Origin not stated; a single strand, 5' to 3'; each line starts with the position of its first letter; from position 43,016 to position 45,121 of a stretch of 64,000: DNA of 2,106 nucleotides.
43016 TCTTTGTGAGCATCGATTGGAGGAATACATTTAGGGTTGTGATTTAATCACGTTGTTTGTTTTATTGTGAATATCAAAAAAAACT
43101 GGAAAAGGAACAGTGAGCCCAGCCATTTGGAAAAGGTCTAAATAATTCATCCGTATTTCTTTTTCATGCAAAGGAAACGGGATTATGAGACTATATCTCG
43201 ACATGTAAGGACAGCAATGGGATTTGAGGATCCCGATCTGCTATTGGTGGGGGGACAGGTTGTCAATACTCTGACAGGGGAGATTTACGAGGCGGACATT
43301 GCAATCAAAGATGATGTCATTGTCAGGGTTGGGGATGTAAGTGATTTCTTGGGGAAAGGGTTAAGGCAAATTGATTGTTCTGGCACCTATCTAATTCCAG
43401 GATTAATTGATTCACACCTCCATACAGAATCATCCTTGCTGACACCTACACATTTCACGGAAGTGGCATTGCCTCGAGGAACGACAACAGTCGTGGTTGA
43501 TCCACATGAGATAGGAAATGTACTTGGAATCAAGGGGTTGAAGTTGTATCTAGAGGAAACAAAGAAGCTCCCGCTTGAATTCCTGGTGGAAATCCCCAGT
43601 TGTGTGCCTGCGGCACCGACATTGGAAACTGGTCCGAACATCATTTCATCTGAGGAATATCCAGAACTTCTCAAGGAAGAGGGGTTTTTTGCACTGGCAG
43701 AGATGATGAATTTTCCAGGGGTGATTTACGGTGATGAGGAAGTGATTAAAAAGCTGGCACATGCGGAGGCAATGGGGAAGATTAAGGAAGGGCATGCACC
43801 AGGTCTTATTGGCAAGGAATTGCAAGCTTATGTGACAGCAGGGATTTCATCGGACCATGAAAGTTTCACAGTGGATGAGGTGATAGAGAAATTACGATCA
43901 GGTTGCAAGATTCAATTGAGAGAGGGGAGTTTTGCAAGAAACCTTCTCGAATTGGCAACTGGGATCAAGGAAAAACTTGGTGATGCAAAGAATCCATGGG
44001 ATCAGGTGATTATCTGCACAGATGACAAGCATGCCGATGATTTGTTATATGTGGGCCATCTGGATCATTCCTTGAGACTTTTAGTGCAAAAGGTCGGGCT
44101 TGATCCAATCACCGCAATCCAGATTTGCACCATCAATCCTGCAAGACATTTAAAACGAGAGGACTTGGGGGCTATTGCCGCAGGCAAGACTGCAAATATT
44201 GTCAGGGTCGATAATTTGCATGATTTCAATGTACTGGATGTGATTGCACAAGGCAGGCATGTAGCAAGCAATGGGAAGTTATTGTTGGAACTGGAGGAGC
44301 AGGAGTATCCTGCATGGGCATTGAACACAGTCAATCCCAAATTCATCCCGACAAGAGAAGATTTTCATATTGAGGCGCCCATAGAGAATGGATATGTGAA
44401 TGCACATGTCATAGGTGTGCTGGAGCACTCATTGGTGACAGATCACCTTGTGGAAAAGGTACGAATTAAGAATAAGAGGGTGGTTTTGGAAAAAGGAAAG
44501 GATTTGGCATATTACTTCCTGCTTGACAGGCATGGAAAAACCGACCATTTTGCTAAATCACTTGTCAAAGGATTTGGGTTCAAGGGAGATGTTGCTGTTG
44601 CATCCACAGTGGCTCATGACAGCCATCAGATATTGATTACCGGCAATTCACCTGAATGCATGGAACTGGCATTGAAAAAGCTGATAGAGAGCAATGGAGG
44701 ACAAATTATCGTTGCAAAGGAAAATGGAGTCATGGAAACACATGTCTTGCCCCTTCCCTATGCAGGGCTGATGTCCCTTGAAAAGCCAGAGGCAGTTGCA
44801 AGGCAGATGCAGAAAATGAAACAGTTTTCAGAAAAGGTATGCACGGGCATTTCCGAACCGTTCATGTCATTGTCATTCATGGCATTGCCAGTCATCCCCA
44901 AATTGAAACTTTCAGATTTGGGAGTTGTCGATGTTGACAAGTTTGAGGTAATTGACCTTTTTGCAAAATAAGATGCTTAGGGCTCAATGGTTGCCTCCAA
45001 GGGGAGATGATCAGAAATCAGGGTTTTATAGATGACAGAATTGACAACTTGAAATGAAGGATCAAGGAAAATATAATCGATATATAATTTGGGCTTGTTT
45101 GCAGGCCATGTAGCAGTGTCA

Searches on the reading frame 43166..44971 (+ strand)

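Call 38: search_protein_families(library=pfam, proteins=[window:43166-44971:+], max_evalue=0.001)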
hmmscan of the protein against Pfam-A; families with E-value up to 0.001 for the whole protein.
window:43166-44971:+ (601 aa): 3 families
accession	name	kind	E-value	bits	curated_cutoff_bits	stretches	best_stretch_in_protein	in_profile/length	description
PF13382.11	Adenine_deam_C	-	1.2e-49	168.4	27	1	423-594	2-169/169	Adenine deaminase C-terminal domain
PF01979.26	Amidohydro_1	-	5.4e-33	115.1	25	1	75-365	1-344/345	Amidohydrolase family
PF07969.17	Amidohydro_3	-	1.9e-08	34.7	29.7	0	69-87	3-21/472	Amidohydrolase family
